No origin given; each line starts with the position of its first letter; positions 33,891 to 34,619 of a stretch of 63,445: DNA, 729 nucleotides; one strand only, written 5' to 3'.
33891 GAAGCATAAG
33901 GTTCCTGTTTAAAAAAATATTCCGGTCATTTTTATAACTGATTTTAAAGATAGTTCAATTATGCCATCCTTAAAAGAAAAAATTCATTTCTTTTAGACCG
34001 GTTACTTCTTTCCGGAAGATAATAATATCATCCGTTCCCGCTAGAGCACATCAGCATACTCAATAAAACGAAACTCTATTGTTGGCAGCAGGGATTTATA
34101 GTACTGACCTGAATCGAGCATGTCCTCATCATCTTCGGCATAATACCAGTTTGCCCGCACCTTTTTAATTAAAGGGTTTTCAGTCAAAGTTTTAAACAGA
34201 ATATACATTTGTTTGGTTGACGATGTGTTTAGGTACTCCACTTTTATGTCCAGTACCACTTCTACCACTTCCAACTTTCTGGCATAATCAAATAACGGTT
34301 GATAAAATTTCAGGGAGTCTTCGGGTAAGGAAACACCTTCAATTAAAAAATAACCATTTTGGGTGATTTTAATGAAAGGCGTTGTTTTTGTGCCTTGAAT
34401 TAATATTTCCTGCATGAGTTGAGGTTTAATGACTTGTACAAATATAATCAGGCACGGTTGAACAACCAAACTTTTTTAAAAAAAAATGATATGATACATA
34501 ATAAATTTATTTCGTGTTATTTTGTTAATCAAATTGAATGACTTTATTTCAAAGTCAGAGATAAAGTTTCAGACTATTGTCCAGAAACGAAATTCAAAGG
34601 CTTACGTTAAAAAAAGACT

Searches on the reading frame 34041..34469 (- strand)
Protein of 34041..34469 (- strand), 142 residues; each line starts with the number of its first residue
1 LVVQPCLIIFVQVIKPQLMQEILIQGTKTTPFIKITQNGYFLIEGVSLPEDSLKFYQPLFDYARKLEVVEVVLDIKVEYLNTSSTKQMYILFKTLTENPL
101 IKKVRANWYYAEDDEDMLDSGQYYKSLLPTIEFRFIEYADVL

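Call 9: search_protein_families(library=pfam, proteins=[window:34041-34469:-])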
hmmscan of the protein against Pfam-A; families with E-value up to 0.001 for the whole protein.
window:34041-34469:- (142 aa): 1 family
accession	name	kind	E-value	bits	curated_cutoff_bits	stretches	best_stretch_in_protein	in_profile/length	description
PF09345.15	SiaC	-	3.2e-25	88.6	24.5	1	24-138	1-120/120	SiaC family regulatory phosphoprotein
